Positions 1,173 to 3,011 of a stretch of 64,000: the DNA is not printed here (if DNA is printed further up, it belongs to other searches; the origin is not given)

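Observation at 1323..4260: pnuC / stand-alone NadR-type kinase / DUF4301 / MTH1187-like operon: DUF4301 may be a non-orthologous nucleotidyltransferase in riboside-vitamin salvage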

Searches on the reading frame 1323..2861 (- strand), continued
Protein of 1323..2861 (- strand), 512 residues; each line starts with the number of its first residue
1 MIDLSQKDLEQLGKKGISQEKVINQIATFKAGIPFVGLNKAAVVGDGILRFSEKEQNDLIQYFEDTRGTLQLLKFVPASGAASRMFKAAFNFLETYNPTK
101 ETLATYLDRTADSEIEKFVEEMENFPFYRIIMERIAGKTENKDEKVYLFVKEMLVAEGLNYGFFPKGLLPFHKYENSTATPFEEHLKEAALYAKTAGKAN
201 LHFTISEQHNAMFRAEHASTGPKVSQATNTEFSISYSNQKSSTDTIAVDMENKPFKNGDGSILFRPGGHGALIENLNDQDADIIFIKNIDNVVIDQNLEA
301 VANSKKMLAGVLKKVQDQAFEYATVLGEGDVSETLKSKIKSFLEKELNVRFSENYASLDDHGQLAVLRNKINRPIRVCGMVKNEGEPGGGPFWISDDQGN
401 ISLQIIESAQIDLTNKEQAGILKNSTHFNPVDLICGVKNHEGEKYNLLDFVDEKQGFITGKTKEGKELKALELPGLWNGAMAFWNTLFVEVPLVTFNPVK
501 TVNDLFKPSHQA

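Call 80: search_protein_families(library=ncbifam, proteins=[L165:6350-7459:+, L165:7456-8001:+, L165:9730-10623:+, L165:5135-5947:-, L168:4410-6836:-, L058:6802-7953:+], max_evalue=0.00001)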
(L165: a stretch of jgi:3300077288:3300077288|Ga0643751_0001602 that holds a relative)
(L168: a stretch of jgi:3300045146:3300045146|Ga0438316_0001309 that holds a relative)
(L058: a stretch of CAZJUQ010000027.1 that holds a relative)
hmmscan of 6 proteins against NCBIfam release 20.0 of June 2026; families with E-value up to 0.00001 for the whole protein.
L165:6350-7459:+ (369 aa): 21 families
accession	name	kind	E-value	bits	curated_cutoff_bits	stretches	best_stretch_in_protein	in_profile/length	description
NF007582.0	PRK10217.1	equivalog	5.2e-147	489.6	698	1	1-358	1-353/355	dTDP-glucose 4,6-dehydratase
TIGR01181.1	dTDP_gluc_dehyt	equivalog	3.7e-145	483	365.1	1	4-345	2-320/321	dTDP-glucose 4,6-dehydratase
NF007490.0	PRK10084.1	subfamily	7.2e-139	462.8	649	1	4-353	3-351/361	dTDP-glucose 4,6-dehydratase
TIGR04180.1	EDH_00030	hypoth_equivalog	1.1e-33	116.6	475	1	4-271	1-258/297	NAD-dependent 4,6-dehydratase LegB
TIGR01179.1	galE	equivalog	1.6e-32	112.6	262.3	1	4-336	2-325/332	UDP-glucose 4-epimerase GalE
TIGR01472.1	gmd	equivalog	1.9e-21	76.6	415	1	53-244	56-244/342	GDP-mannose 4,6-dehydratase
TIGR02622.1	CDP_4_6_dhtase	equivalog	3.7e-21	75.7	278.45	1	3-177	6-172/352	CDP-glucose 4,6-dehydratase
NF007956.0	PRK10675.1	subfamily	3.9e-20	72.2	394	1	4-336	3-329/338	UDP-glucose 4-epimerase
TIGR03466.1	HpnA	hypoth_equivalog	4.3e-20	71.9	367.65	1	3-336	2-321/327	hopanoid-associated sugar epimerase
TIGR02197.1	heptose_epim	equivalog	1.1e-15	57.6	274.6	1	4-272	1-263/316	ADP-glyceromanno-heptose 6-epimerase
NF052578.1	StrlDmthSdmBMthl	equivalog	6.9e-14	52.3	600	1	3-276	2-252/328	sterol demethylase protein SdmB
NF011728.1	PRK15181.1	equivalog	3.4e-13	49.3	760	1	4-232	18-242/348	Vi polysaccharide biosynthesis UDP-N-acetylglucosaminuronic acid C-4 epimerase TviC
NF042422.1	oxyalk_red_OleD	equivalog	4.8e-13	49.2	580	1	4-245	3-221/329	2-alkyl-3-oxoalkanoate reductase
NF043036.1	ErythonDh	equivalog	1.9e-12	47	325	1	4-174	3-164/321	D-erythronate dehydrogenase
TIGR01214.1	rmlD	equivalog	1.7e-11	43.7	224.05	1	3-175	1-140/285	dTDP-4-dehydrorhamnose reductase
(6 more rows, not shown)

L165:7456-8001:+ (181 aa): 1 family
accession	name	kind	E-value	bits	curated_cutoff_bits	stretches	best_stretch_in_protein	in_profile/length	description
TIGR01221.1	rmlC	equivalog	8.7e-71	237.3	155.75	1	3-174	2-174/176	dTDP-4-dehydrorhamnose 3,5-epimerase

L165:9730-10623:+ (297 aa): 0 families

L165:5135-5947:- (270 aa): 12 families
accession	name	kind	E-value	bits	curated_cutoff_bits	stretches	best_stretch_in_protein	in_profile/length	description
NF001393.0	PRK00281.2-4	equivalog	2.7e-91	305.7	284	1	1-268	1-265/266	undecaprenyl-diphosphate phosphatase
NF001392.0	PRK00281.2-1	equivalog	1.6e-79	267.3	308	1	1-268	5-273/280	undecaprenyl-diphosphate phosphatase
NF001394.0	PRK00281.2-5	equivalog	2.4e-78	263.5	311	1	3-267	8-275/281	undecaprenyl-diphosphate phosphatase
TIGR00753.1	undec_PP_bacA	equivalog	2.8e-71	240.2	217.5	1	6-260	1-255/255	undecaprenyl-diphosphatase UppP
NF001390.0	PRK00281.1-4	equivalog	7e-62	209.3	260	1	4-267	7-266/272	undecaprenyl-diphosphate phosphatase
NF001389.0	PRK00281.1-2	equivalog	4.2e-56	190.3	262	1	4-265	7-262/272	undecaprenyl-diphosphate phosphatase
NF001397.0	PRK00281.3-4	equivalog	1.6e-51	175.6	363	1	1-263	1-274/281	undecaprenyl-diphosphate phosphatase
NF001391.0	PRK00281.1-5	equivalog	3.1e-48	164.6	293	1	4-268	7-274/279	undecaprenyl-diphosphate phosphatase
NF001388.0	PRK00281.1-1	equivalog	1.4e-47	162.5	362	1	4-267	8-272/273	undecaprenyl-diphosphate phosphatase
NF001395.0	PRK00281.3-1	equivalog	2e-42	145.7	394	2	4-141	7-154/306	undecaprenyl-diphosphate phosphatase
NF001396.0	PRK00281.3-3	equivalog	1e-34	120.6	382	1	5-264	6-261/264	undecaprenyl-diphosphate phosphatase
NF001398.0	PRK00281.3-5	equivalog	4.7e-27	95.5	354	1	5-267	6-272/278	undecaprenyl-diphosphate phosphatase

L168:4410-6836:- (808 aa): 5 families
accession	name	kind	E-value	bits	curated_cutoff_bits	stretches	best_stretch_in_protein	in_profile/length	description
TIGR02093.1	P_ylase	subfamily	0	1105.5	552.9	1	3-802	5-804/804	glycogen/starch/alpha-glucan family phosphorylase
NF011562.0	PRK14986.1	equivalog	9.8e-271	900.4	1546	1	3-806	17-814/815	glycogen phosphorylase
NF011561.0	PRK14985.1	equivalog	1.7e-265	883.2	1273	1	34-802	38-798/800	maltodextrin phosphorylase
TIGR02094.1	more_P_ylases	subfamily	8.4e-35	120.6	191.7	1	305-673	162-517/600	alpha-glucan family phosphorylase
NF041129.1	maldex_phorlase_Thcocales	equivalog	2.9e-29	101.8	1500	1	305-673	260-608/816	maltodextrin phosphorylase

L058:6802-7953:+ (383 aa): 8 families
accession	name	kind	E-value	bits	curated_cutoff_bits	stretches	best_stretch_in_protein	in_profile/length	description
NF003705.0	PRK05322.1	equivalog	3.2e-131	437.6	385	1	3-378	3-382/388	galactokinase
NF003006.0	PRK03817.1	equivalog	1.4e-101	340.1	443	1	24-374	6-342/352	galactokinase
TIGR00131.1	gal_kin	equivalog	2.8e-99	332.7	226.65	1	5-372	3-377/388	galactokinase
NF003472.0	PRK05101.1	equivalog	2.6e-97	326.2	499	1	5-372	6-371/382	galactokinase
NF001816.0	PRK00555.1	equivalog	7.2e-63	212.7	509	1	23-362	6-341/363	galactokinase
TIGR00549.1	mevalon_kin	equivalog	6.7e-24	84.8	163.05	1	24-344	1-276/276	mevalonate kinase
NF003036.0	PRK03926.1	equivalog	2.5e-20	72.8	403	2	24-177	6-143/302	mevalonate kinase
NF049969.1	GlMnHpPKinHddA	equivalog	4.3e-12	46.1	600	1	35-178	24-167/338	D-glycero-D-manno-heptose 7-phosphate kinase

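Call 81: find_encoding_contigs(protein=P0388, flank=5000, max_places=1)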
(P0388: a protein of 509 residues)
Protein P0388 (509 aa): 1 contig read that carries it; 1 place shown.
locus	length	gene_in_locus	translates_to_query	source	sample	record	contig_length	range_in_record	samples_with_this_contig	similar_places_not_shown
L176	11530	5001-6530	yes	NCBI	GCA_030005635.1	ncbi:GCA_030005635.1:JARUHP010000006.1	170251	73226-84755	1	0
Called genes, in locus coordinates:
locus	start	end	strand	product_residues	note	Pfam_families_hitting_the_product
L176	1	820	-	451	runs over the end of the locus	PF02321:OEP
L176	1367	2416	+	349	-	PF03480:DctP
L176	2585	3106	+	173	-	PF04290:DctQ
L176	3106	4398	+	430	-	PF06808:DctM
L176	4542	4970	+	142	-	PF00582:Usp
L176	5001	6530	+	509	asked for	PF14134:DUF4301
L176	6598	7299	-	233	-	PF02308:MgtC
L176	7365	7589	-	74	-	PF07866:DUF1653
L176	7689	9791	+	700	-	PF02922:CBM_48, PF00128:Alpha-amylase, PF21156:ISOA1-3_C, PF21331:Isoamylase_C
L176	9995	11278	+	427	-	PF01551:Peptidase_M23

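Call 82: find_encoding_contigs(protein=P0379, flank=5000, max_places=1)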
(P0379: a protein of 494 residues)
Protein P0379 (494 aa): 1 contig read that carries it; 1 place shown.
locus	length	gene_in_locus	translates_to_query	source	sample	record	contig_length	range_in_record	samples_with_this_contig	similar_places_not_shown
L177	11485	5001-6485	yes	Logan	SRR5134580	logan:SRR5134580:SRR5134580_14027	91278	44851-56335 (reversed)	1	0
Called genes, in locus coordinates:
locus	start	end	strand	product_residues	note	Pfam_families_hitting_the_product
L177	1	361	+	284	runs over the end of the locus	-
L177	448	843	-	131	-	-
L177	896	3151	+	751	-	PF14903:WG_beta_rep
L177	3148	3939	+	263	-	-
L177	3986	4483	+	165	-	PF12802:MarR_2 (weak)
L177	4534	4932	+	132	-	-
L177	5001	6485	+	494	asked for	PF14134:DUF4301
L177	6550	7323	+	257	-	PF13641:Glyco_tranf_2_3 (weak), PF00535:Glycos_transf_2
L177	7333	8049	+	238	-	PF13489:Methyltransf_23, PF13847:Methyltransf_31, PF08241:Methyltransf_11, PF08242:Methyltransf_12 (weak), PF13649:Methyltransf_25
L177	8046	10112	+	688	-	PF13231:PMT_2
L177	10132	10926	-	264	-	PF01209:Ubie_methyltran (weak), PF13847:Methyltransf_31, PF08241:Methyltransf_11, PF08242:Methyltransf_12, PF13649:Methyltransf_25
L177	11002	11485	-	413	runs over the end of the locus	PF04851:ResIII, PF00270:DEAD, PF00271:Helicase_C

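Call 83: find_encoding_contigs(protein=P0376, flank=5000, max_places=1)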
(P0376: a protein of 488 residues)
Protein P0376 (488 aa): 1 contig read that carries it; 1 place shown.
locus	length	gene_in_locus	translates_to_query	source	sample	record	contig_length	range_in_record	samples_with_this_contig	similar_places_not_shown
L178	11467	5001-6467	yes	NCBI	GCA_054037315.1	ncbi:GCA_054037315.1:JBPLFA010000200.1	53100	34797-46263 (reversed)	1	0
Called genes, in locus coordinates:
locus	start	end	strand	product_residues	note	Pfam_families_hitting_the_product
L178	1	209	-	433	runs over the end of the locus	PF00135:COesterase, PF20434:BD-FAE (weak), PF07859:Abhydrolase_3 (weak), PF20434:BD-FAE, PF18962:Por_Secre_tail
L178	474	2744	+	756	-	PF02129:Peptidase_S15 (weak), PF20434:BD-FAE, PF00326:Peptidase_S9, PF01738:DLH (faint)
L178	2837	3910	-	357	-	PF03435:Sacchrp_dh_NADP (weak)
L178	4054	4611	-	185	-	PF00440:TetR_N, PF16295:TetR_C_10 (weak), PF22604:TetR_HI_0893_C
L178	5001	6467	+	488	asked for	PF14134:DUF4301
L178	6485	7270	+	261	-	PF00795:CN_hydrolase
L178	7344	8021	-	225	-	PF07947:YhhN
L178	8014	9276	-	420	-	PF04116:FA_hydroxylase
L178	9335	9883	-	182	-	PF02674:Colicin_V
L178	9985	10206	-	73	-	PF11387:DUF2795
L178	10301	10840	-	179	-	PF01923:Cob_adeno_trans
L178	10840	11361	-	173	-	-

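Call 84: find_encoding_contigs(protein=P0355, flank=5000, max_places=1)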
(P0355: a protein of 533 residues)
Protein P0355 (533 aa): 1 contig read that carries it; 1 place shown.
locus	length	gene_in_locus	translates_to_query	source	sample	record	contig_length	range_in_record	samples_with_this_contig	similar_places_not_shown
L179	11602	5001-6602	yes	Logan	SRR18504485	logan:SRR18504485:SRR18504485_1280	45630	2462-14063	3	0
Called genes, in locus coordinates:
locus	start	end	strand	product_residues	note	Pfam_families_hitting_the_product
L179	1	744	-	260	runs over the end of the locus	PF01618:MotA_ExbB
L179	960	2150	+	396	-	PF00155:Aminotran_1_2, PF12897:Asp_aminotransf (weak), PF01212:Beta_elim_lyase (faint), PF00266:Aminotran_5 (weak), PF01041:DegT_DnrJ_EryC1 (weak), PF01053:Cys_Met_Meta_PP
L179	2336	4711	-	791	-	PF00912:Transgly, PF00905:Transpeptidase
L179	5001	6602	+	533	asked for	PF14134:DUF4301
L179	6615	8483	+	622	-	PF01435:Peptidase_M48, PF14559:TPR_19 (faint)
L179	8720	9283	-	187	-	-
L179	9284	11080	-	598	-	PF00009:GTP_EFTU, PF03144:GTP_EFTU_D2, PF00679:EFG_C, PF06421:LepA_C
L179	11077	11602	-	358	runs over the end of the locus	PF13489:Methyltransf_23, PF07021:MetW, PF13847:Methyltransf_31, PF08241:Methyltransf_11, PF08242:Methyltransf_12, PF13649:Methyltransf_25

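Call 93: search_protein_families(library=pfam, proteins=[L075:6159-8717:-, L075:8736-10427:-, L177:6550-7323:+, L177:8046-10112:+, L178:6485-7270:+, L050:6591-7346:+, L055:9545-9946:+], max_evalue=0.0001)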
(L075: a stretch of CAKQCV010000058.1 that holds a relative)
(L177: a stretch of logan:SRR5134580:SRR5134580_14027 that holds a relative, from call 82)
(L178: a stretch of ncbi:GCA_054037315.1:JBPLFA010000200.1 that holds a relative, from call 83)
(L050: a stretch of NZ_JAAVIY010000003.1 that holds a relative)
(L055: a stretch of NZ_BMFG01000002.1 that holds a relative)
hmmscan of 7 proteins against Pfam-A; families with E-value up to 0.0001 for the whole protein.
L075:6159-8717:- (852 aa): 2 families
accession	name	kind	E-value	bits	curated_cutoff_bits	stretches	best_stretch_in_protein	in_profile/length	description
PF11897.13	DUF3417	-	8.5e-35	119.9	25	1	22-123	1-109/109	Protein of unknown function (DUF3417)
PF00343.26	Phosphorylase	-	1e-28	100.5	27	2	274-624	220-581/713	Carbohydrate phosphorylase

L075:8736-10427:- (563 aa): 5 families
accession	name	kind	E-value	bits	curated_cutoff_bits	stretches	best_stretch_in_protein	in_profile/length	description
PF05693.19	Glycogen_syn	-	1.8e-96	324.6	27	2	13-345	1-340/639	Glycogen synthase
PF08323.17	Glyco_transf_5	-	1.2e-11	45.3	22.7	1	15-248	6-225/239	Starch synthase catalytic domain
PF00534.26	Glycos_transf_1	-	8.2e-10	38.9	26.4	1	428-463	92-127/172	Glycosyl transferases group 1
PF13692.12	Glyco_trans_1_4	-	3.3e-08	34.3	27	1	430-464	78-112/142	Glycosyl transferases group 1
PF20706.3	GT4-conflict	-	1.4e-07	31.3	26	1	430-510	283-363/385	Family 4 Glycosyltransferase in conflict systems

L177:6550-7323:+ (257 aa): 2 families
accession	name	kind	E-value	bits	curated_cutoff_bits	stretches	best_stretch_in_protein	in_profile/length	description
PF00535.33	Glycos_transf_2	-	5.3e-24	85.5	23.3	1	11-183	2-165/168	Glycosyl transferase family 2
PF13641.12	Glyco_tranf_2_3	-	1.2e-05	25.9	27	1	9-129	3-119/230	Glycosyltransferase like family 2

L177:8046-10112:+ (688 aa): 1 family
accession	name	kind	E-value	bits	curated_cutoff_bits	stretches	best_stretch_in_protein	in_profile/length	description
PF13231.12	PMT_2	-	1.4e-07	32.3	26.1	1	89-173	13-97/160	Dolichyl-phosphate-mannose-protein mannosyltransferase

L178:6485-7270:+ (261 aa): 1 family
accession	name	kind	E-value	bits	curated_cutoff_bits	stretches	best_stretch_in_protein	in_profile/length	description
PF00795.27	CN_hydrolase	-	4.8e-31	108.5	23.2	1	8-252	4-256/256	Carbon-nitrogen hydrolase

L050:6591-7346:+ (251 aa): 4 families
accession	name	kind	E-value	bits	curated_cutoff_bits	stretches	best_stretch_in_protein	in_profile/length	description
PF01884.23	PcrB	-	3.8e-36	125.1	23.9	1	35-245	10-215/226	PcrB family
PF00977.27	His_biosynth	-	3.2e-10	40.3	23.6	1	189-249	53-113/228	Histidine biosynthesis protein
PF03060.21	NMO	-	8.5e-06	25.8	28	1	197-241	181-225/331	Nitronate monooxygenase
PF01180.27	DHO_dh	-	4.8e-05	23.1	27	1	189-242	215-274/291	Dihydroorotate dehydrogenase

L055:9545-9946:+ (133 aa): 1 family
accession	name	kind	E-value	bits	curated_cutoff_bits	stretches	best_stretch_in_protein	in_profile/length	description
PF00472.26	RF-1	-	6.7e-16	58.7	35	1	9-127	11-110/116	RF-1 domain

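Call 96: search_protein_families(library=pfam, proteins=[L163:659-2092:+, L163:2133-3800:+, L163:4101-5927:+, L163:5989-7554:+, L163:7863-10535:+, L163:10532-12511:+, L163:12354-13472:+], max_evalue=0.0001)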
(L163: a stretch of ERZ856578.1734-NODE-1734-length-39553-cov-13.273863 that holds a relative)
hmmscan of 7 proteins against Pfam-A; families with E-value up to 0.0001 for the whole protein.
L163:659-2092:+ (477 aa): 10 families
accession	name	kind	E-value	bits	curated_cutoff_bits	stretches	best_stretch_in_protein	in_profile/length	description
PF07992.20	Pyr_redox_2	-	2.9e-28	99.6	26.1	2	145-320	2-178/291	Pyridine nucleotide-disulphide oxidoreductase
PF14691.11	Fer4_20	-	9.5e-23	80.6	25.8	1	23-131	1-111/113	Dihydroprymidine dehydrogenase domain II, 4Fe-4S cluster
PF00070.33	Pyr_redox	-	3.9e-09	37.3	22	0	145-175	1-31/82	Pyridine nucleotide-disulphide oxidoreductase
PF13450.12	NAD_binding_8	-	4.4e-09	36.9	21.9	1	148-182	1-35/68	NAD(P)-binding Rossmann-like domain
PF01593.30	Amino_oxidase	-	3.7e-07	30.2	19.8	0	154-182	2-30/443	Flavin containing amine oxidoreductase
PF12831.13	FAD_oxidored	-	7.8e-06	25.9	27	1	146-182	2-38/416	FAD dependent oxidoreductase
PF01266.30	DAO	-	1.4e-05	25.3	27.9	1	145-179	1-35/353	FAD dependent oxidoreductase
PF03486.20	HI0933_like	-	1.9e-05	24.7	50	0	145-179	2-36/244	HI0933-like protein Rossmann domain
PF13738.12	Pyr_redox_3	-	2.5e-05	24.1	30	0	148-179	2-34/305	Pyridine nucleotide-disulphide oxidoreductase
PF13241.12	NAD_binding_7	-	5.4e-05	24.2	22.1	0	279-308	3-32/104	Putative NAD(P)-binding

L163:2133-3800:+ (555 aa): 4 families
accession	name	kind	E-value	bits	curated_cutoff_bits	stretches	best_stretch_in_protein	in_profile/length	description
PF00733.27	Asn_synthase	-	3e-89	300.6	21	2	213-368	2-143/354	Asparagine synthase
PF13537.11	GATase_7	-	4.6e-41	140.1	25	1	49-166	1-121/123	Glutamine amidotransferase domain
PF13522.11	GATase_6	-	1.2e-36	126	27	1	34-162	1-130/130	Glutamine amidotransferase domain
PF12481.13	DUF3700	-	5.1e-08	33.1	27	1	116-187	126-198/228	Aluminium induced protein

L163:4101-5927:+ (608 aa): 4 families
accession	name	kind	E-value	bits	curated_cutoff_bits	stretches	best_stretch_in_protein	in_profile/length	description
PF05693.19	Glycogen_syn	-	1.8e-181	605.5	27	1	14-594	1-577/639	Glycogen synthase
PF00534.26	Glycos_transf_1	-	9.7e-11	41.9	26.4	1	481-531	87-137/172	Glycosyl transferases group 1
PF13692.12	Glyco_trans_1_4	-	3.6e-08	34.2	27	1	481-529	71-119/142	Glycosyl transferases group 1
PF20706.3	GT4-conflict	-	1.8e-06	27.7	26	1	484-587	279-380/385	Family 4 Glycosyltransferase in conflict systems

L163:5989-7554:+ (521 aa): 1 family
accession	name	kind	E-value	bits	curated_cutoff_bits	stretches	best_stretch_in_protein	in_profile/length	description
PF14134.11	DUF4301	-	8e-208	691.8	27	1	7-518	1-507/507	Domain of unknown function (DUF4301)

L163:7863-10535:+ (890 aa): 1 family
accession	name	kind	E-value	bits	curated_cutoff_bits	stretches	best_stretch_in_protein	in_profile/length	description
PF21850.2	DUF6909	-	1e-52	179.7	27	2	639-883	285-534/535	Family of unknown function (DUF6909)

L163:10532-12511:+ (659 aa): 7 families
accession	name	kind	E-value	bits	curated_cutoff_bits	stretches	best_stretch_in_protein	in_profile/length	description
PF08275.17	DNAG_N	-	1.2e-37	129.3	26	1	123-253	1-128/128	DNA primase catalytic core, N-terminal domain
PF01807.25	Zn_ribbon_DnaG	-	1.8e-26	92.2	24.9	1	3-97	2-96/98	CHC2 zinc finger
PF13155.12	Toprim_2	-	1e-20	74.3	22.1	1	263-347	1-87/88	Toprim-like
PF13662.12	Toprim_4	-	1.8e-15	57.3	25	1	263-336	4-84/85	Toprim domain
PF01751.28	Toprim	-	6.6e-10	39.5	23.1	1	263-327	3-81/96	Toprim domain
PF13362.12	Toprim_3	-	6.1e-05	23.8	27.2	0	263-353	3-94/95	Toprim domain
PF10410.14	DnaB_bind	-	9e-05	23.1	20.6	0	369-421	2-55/56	DnaB-helicase binding domain of primase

L163:12354-13472:+ (372 aa): 0 families
